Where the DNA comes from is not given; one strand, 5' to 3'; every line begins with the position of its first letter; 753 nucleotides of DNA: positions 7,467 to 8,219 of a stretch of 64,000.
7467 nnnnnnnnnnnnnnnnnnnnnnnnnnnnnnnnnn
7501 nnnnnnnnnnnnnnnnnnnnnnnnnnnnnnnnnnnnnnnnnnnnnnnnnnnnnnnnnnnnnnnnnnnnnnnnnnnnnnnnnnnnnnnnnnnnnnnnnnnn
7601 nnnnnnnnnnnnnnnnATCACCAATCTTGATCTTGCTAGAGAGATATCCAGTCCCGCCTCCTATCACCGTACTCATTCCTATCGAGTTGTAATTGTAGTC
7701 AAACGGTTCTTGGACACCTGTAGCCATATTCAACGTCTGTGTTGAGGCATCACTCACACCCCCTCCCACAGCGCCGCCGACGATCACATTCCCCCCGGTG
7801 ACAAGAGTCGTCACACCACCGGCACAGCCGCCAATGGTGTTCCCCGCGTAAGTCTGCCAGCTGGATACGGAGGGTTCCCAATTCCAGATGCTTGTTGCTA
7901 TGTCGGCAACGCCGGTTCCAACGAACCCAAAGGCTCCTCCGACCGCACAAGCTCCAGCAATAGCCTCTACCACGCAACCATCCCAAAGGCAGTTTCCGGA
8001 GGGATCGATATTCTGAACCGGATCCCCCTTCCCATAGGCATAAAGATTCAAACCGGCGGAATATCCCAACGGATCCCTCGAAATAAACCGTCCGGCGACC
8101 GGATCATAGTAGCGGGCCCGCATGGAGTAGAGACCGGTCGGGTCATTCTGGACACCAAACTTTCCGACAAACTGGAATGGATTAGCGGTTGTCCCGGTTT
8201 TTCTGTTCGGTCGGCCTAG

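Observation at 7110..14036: Teneurin/Tc-like RHS lipoprotein with an unrecognised Gly-zipper C-terminal domain and no immunity gene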

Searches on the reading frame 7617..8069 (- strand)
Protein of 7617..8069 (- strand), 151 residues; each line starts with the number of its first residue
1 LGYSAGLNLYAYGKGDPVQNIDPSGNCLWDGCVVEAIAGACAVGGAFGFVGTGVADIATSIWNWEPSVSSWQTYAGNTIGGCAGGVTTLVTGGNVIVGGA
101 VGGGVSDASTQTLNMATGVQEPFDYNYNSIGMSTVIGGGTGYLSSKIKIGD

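Call 16: search_protein_families(library=pfam, proteins=[window:7620-7991:-], max_evalue=10)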
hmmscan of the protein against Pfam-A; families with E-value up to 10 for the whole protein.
seq(124 aa): 0 families

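Call 54: search_solved_structures(query=A2, max_evalue=1)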
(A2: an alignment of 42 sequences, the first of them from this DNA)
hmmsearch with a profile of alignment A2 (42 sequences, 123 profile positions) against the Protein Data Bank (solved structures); distinct sequences matched with E-value up to 1: 7.
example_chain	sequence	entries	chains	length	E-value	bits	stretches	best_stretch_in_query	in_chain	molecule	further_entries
4phq_A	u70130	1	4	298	0.043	17.1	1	17-89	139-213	Hemolysin E, chromosomal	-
4pho_A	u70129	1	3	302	0.044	17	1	17-89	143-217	Hemolysin E, chromosomal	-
2wcd_A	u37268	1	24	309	0.05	16.8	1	17-89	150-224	HEMOLYSIN E, CHROMOSOMAL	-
6mrt_A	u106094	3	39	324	0.054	16.7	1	17-89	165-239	Hemolysin E, chromosomal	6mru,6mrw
1qoy_A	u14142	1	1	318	0.15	15.3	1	17-89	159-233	HEMOLYSIN E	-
6tba_8A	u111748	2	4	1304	0.15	15.3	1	50-93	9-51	Uncharacterized protein | Putative gene transfer agent protein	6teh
23iu_4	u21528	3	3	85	0.32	14.2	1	72-114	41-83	VP4 of capsid protein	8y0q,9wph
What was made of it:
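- Closest known: Tse5. Different: No sequence similarity between the CTs (call 54).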

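Call 56: find_related_loci(query=A3, collection=genome_contigs, flank=8000)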
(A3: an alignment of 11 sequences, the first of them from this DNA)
Query A3 (126 aa) in genome_contigs; peptide patterns used: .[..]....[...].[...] (x = any residue, [..] = any of these).
52 stretches matched a pattern; 15 encode a relative of the query (tblastn E <= 1e-3); 15 distinct loci.
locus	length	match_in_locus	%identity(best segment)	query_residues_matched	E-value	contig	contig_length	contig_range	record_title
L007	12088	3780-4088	42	15-122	3e-14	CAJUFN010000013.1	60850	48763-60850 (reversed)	MAG TPA_asm: uncultured Lachnospiraceae bacterium isolate MGBC129736 genome assembly, contig: MGBC129736.13, whole genom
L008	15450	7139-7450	42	18-122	4e-14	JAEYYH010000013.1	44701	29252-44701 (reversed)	MAG: Bacillota bacterium isolate OH_CBlB_40 k127_2565745, whole genome shotgun sequence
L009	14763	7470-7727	36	29-117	7e-10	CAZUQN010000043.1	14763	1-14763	MAG TPA_asm: uncultured Ruminococcus sp. isolate SRP315200_co1_883 genome assembly, contig: NODE_8263_length_14763_cov_1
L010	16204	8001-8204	54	30-99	1e-9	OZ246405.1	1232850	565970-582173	MAG: uncultured Gammaproteobacteria bacterium isolate ERP019367_co1_70 genome assembly, chromosome: 1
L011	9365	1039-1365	39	15-124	6e-7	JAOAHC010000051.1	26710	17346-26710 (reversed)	MAG: Clostridia bacterium isolate SKW48 k141_149579, whole genome shotgun sequence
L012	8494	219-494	43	15-111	1e-6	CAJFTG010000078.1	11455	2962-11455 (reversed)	Candidatus Avimonas caecicola isolate Chicken_7_mag_176 genome assembly, contig: MAGpy_11413_7_idba_bin_176_fascaffold_7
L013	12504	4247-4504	34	29-118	1e-6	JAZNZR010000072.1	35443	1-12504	MAG: Oscillospiraceae bacterium isolate T1900044766_TS20190232.MAGScoT_cleanbin_000046 SGB_2416_k141_987796, whole genom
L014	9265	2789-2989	41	29-96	5e-6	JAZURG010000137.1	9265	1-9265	MAG: Faecousia sp. isolate T1900044852_TS20190318.MAGScoT_cleanbin_000042 SGB_3033_k141_523914, whole genome shotgun seq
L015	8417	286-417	43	3-51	8e-5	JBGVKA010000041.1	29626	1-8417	MAG: Eubacteriales bacterium isolate fecal_MAG_1 fecal_MAG_1_contig_0041, whole genome shotgun sequence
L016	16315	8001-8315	29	9-122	1e-4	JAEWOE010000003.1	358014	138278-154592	MAG: Bacillota bacterium isolate OH_SBlB_51 k127_855654, whole genome shotgun sequence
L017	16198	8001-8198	50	29-96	2e-4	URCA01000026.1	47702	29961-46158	uncultured Ruminococcaceae bacterium isolate UMGS856 genome assembly, contig: NODE_215_length_47702_cov_8.140827, whole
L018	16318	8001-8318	35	10-122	2e-4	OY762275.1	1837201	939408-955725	MAG: Christensenellaceae bacterium isolate e5ac81be-658e-4384-8ac4-b2a27386532d genome assembly, chromosome: 1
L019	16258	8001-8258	37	29-117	1e-4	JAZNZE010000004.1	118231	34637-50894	MAG: Eubacteriales bacterium isolate T1900044770_TS20190236.MAGScoT_cleanbin_000011 SGB_2445_k141_1711221, whole genome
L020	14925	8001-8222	35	6-82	2e-4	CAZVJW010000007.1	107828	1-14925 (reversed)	MAG TPA_asm: uncultured Eubacteriales bacterium isolate SRP192927_co4_831 genome assembly, contig: NODE_145_length_10782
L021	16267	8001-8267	38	29-122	4e-4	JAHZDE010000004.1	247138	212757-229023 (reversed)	MAG: Clostridiales bacterium isolate HRGM_Genome_2450 HRGM_Genome_2450_4, whole genome shotgun sequence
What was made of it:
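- The module family is mostly from Bacillota: 14 of 15 GTDB loci (call 56).
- Tried and rejected: It was repeated with a subset (call 56).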

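Call 61: find_homologous_proteins(query=A2, max_evalue=0.00001)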
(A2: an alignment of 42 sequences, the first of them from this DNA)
Query A2 (42 sequences) (126 aa, profile of the alignment): 8 proteins with E <= 0.00001 among 8000 candidates.
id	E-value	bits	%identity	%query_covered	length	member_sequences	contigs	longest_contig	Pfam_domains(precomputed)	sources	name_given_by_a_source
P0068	9.4e-36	140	57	42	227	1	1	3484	-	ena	-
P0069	3.8e-34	135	38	75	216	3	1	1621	-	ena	-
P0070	1.2e-32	130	46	66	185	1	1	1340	-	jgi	jgi:type VI secretion system secreted protein VgrG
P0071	8.1e-32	128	35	75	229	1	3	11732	-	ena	-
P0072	2.9e-19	87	32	83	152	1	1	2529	-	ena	-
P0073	8.7e-19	86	58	40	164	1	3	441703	-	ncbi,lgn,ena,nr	ncbi:MAG TPA: hypothetical protein GXX17_06030 [Clostridiales bacterium]|nr:hypothetical protein [Cl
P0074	6.5e-18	83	33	70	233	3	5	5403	-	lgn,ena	-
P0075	5.9e-9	54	58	21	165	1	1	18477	-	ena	-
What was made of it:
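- Tried and rejected: The profile search of the word-indexed database with the module alignment returned only 8 fragments and added little (call 61).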

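Call 63: search_protein_families(library=pfam, proteins=[L010:8858-9721:+, L010:9744-10391:+, L017:8538-9089:+, L014:3271-3819:+, L011:1638-2096:+, L008:7715-8188:+], max_evalue=0.01)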
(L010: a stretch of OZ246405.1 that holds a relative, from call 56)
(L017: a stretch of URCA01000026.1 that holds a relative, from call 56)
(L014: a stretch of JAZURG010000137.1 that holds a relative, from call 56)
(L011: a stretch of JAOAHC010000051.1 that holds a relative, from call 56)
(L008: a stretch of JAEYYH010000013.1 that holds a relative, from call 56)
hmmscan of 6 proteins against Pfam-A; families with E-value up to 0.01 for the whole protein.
L010:8858-9721:+ (287 aa): 5 families
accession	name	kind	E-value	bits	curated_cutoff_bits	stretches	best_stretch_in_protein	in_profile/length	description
PF23952.1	LRR_EndoS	-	1.9e-07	31.7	27.9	1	179-255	33-113/116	Endo-beta-N-acetylglucosaminidase EndoS LRR domain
PF12799.13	LRR_4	-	5.8e-07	30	27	0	148-188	3-43/44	Leucine Rich repeats (2 copies)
PF25019.1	LRR_R13L1-DRL21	-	5.7e-06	26.7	27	0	209-245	87-125/127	R13L1/DRL21 LRRs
PF24141.1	LRR_ComC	-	9.2e-05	22.7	27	1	54-155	45-147/288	EGF-like domain-containing protein ComC LRR domain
PF13306.12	LRR_5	-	0.0002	21.7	27.7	0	179-255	11-86/127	BspA type Leucine rich repeat region (6 copies)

L010:9744-10391:+ (215 aa): 2 families
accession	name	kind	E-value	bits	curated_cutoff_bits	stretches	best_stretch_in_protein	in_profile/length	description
PF13646.12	HEAT_2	-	1.8e-09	38.2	27.7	1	166-208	13-55/88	HEAT repeats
PF03130.22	HEAT_PBS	-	2.7e-06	27.8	20.9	0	144-166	5-27/27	PBS lyase HEAT-like repeat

L017:8538-9089:+ (183 aa): 0 families

L014:3271-3819:+ (182 aa): 0 families

L011:1638-2096:+ (152 aa): 0 families

L008:7715-8188:+ (157 aa): 0 families

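Call 104: search_solved_structures(query=window:7617-8069:-, max_evalue=10, show_alignments=5)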
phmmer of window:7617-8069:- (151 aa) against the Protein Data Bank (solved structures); distinct sequences matched with E-value up to 10: 4.
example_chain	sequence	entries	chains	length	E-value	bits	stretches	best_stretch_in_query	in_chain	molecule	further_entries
2ynp_A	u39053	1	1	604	0.03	17.8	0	46-77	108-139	COATOMER SUBUNIT BETA'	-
3mkq_A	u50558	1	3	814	0.058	16.9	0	46-77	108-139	Coatomer beta'-subunit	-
2uvk_A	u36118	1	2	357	0.43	14.1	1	37-116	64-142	YJHT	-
4g2u_A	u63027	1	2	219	1.3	12.5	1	56-106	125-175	Ancylostoma-secreted protein-like protein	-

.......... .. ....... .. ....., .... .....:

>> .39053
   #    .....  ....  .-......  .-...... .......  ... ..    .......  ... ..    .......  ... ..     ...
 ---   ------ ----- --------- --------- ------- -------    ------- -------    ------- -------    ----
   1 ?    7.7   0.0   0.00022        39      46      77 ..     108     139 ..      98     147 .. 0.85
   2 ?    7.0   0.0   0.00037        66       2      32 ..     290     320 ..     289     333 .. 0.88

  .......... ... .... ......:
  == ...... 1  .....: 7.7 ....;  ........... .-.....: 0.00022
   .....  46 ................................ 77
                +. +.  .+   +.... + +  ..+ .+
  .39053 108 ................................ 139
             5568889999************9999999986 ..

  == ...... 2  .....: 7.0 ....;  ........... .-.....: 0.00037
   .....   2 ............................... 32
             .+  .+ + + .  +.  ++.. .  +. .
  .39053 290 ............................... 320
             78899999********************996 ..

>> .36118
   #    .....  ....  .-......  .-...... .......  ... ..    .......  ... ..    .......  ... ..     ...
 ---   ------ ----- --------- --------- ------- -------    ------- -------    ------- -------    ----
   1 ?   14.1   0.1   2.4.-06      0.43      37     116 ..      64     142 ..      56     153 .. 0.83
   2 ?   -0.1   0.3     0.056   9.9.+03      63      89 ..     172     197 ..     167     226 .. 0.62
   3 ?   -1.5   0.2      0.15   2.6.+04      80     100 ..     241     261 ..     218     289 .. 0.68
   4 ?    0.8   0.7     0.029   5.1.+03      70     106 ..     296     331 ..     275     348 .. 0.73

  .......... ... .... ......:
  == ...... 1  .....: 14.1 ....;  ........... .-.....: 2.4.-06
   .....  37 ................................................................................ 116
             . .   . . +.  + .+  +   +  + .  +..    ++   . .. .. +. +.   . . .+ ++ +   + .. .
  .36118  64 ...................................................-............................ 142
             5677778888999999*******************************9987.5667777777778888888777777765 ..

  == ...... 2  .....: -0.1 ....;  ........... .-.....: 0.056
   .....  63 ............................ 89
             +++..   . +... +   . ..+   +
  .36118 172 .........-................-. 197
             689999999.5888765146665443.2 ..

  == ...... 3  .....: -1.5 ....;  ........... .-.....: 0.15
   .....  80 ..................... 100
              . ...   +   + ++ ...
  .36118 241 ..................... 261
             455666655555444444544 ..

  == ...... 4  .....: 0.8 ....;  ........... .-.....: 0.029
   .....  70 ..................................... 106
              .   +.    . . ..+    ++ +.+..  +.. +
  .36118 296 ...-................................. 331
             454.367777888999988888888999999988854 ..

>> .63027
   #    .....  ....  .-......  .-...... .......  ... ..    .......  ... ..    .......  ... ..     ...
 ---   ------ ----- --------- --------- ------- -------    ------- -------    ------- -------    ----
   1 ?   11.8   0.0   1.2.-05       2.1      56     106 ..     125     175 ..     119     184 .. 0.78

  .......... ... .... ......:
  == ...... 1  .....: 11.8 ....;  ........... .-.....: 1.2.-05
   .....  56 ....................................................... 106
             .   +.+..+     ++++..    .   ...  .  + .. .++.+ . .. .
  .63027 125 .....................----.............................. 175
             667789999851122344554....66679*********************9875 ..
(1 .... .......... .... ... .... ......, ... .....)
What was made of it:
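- Closest known: SGS1 of Aedes aegypti. Different: No detectable sequence similarity in the helical region (call 104).
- The module shows no detectable sequence relation to Tse5-CT, to the B. inaquosorum teneurin-like protein (BiTLP) CTD or to SGS1 helices (calls 54, 104).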
